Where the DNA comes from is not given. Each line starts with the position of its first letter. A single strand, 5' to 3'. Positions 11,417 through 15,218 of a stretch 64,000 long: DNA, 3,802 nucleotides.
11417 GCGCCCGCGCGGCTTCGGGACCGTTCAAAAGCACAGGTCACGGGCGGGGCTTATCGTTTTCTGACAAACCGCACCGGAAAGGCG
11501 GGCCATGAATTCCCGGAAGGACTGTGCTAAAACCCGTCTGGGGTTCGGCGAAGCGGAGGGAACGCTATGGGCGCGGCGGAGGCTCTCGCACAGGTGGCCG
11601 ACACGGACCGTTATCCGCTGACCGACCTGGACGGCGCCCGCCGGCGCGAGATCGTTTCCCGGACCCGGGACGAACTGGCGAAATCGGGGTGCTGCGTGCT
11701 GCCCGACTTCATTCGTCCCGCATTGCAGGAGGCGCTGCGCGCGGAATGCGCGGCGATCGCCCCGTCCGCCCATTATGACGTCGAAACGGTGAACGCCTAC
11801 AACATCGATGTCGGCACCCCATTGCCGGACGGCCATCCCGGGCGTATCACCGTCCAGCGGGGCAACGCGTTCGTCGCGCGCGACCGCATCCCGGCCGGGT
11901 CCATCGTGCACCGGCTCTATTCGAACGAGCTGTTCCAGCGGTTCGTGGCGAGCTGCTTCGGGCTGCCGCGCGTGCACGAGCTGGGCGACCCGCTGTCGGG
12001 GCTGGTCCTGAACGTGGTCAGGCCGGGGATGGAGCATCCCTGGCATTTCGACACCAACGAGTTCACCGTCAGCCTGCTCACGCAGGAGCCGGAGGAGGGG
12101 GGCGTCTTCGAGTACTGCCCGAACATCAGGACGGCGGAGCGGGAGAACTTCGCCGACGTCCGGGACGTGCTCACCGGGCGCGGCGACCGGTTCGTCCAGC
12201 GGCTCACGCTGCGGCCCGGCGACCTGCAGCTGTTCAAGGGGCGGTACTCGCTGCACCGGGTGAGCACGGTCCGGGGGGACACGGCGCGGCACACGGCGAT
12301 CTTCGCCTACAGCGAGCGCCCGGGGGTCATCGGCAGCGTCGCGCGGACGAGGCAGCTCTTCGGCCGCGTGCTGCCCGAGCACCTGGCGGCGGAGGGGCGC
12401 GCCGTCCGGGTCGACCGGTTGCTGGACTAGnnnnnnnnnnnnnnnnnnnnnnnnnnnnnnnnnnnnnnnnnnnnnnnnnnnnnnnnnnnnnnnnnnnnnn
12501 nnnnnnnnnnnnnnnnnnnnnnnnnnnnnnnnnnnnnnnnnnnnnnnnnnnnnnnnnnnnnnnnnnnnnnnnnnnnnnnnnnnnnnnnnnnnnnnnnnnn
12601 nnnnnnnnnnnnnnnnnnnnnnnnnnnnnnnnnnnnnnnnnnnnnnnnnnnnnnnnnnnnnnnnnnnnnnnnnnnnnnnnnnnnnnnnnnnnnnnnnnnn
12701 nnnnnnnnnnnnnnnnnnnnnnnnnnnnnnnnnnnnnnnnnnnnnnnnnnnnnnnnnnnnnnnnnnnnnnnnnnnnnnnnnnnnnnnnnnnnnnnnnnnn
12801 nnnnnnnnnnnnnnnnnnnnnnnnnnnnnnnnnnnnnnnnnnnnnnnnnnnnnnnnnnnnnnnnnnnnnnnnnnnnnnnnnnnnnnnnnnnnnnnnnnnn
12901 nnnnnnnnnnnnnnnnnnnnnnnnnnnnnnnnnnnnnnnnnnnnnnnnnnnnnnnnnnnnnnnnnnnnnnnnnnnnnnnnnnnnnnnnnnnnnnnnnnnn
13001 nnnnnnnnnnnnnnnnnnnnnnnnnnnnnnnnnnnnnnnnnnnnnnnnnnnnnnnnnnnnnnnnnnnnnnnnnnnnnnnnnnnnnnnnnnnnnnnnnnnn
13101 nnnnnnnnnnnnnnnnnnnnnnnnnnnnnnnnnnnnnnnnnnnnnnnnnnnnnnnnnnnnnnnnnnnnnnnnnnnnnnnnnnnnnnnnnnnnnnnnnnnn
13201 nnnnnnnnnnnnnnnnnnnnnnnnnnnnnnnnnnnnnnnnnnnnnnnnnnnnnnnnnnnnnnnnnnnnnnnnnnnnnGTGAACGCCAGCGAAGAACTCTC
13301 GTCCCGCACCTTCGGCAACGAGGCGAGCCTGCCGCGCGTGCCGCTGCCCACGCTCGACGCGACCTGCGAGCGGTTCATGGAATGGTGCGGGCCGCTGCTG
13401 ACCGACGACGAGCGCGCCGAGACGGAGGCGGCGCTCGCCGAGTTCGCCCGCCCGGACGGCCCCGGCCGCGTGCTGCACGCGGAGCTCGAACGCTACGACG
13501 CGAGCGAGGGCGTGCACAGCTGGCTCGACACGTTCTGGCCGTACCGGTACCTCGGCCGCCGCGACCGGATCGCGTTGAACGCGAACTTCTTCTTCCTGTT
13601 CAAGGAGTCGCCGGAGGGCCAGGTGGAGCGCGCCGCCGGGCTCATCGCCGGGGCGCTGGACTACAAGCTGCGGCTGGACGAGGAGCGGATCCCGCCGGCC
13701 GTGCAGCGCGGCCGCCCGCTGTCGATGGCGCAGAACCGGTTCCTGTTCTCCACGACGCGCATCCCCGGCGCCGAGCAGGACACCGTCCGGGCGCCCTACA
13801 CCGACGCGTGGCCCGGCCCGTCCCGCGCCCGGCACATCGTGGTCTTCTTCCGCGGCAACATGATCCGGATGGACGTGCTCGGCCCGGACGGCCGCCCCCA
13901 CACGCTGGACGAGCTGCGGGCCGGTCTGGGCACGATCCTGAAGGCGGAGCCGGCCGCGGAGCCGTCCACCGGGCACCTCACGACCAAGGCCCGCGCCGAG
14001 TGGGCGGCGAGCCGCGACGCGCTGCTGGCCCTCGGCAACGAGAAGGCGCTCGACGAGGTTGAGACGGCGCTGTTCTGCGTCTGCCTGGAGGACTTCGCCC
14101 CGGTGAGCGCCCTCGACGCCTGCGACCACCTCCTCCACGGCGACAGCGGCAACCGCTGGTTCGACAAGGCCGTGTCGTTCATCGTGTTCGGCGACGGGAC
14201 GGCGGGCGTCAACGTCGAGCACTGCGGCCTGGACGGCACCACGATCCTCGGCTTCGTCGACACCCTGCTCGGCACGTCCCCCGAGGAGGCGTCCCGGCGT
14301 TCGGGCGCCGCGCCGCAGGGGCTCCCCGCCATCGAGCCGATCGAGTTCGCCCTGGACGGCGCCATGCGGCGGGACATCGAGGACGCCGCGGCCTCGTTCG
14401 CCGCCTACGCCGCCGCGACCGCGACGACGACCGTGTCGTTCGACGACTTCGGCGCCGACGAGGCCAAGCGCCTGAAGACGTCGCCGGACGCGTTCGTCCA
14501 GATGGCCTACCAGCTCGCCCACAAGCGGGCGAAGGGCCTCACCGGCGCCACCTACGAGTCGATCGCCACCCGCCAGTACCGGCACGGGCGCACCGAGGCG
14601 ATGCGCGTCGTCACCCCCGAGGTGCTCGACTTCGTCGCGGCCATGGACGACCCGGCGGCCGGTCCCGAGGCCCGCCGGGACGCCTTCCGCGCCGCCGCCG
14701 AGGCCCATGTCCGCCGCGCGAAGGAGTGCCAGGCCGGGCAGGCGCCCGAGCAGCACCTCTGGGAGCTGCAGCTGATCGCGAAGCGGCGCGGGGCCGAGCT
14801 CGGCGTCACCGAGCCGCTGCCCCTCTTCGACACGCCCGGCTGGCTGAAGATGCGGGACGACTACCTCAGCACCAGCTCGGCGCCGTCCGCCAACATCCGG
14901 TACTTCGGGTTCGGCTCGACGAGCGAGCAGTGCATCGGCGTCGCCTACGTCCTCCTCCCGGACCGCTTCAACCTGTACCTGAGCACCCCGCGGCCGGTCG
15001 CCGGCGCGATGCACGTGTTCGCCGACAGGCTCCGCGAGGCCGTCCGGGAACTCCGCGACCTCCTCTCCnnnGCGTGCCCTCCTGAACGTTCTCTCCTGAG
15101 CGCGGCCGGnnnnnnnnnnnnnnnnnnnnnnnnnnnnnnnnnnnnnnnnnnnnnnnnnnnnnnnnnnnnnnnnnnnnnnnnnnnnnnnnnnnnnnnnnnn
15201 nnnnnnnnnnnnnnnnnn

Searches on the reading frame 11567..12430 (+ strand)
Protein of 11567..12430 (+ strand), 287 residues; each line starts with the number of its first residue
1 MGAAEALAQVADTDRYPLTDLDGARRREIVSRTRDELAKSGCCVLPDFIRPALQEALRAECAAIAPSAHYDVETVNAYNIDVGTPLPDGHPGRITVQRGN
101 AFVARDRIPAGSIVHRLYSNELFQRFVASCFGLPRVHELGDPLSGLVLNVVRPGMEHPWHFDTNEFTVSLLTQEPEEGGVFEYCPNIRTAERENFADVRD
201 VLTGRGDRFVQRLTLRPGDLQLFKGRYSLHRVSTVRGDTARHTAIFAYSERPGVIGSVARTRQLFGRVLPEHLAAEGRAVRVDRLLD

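Call 48: search_protein_families(library=pfam, proteins=[window:11567-12430:+], max_evalue=0.001)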
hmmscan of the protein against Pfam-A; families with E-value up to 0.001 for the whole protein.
window:11567-12430:+ (287 aa): 2 families
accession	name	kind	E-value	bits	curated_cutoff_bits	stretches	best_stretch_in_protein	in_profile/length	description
PF23169.1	HalD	-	1.8e-15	57.4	26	1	30-250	6-210/228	Halogenase D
PF22814.2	WelO5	-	0.00028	21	27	1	211-244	227-260/277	Carrier-protein-independent halogenase WelO5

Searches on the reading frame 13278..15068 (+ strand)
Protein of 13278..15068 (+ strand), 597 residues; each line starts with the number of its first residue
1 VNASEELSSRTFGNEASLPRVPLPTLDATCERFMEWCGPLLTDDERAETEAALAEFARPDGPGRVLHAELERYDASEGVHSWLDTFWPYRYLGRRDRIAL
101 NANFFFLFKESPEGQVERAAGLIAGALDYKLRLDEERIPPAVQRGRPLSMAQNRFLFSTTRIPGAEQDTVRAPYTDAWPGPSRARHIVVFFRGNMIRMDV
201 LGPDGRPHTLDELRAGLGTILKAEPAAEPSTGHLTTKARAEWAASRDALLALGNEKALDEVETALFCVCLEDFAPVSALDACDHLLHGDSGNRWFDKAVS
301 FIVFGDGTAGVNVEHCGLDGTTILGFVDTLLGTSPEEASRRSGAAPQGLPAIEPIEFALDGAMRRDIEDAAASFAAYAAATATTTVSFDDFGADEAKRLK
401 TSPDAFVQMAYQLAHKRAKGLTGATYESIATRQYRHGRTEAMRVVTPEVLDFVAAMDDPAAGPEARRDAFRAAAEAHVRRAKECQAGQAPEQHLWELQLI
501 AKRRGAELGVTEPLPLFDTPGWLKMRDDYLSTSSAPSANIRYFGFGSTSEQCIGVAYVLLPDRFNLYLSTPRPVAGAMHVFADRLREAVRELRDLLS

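Call 68: search_protein_families(library=pfam, proteins=[window:13278-15068:+], max_evalue=0.00001)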
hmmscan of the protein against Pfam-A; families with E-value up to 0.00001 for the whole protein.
window:13278-15068:+ (597 aa): 1 family
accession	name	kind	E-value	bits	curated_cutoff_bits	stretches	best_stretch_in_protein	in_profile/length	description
PF00755.25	Carn_acyltransf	-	5.9e-161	537.3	22.3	1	21-586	1-573/574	Choline/Carnitine o-acyltransferase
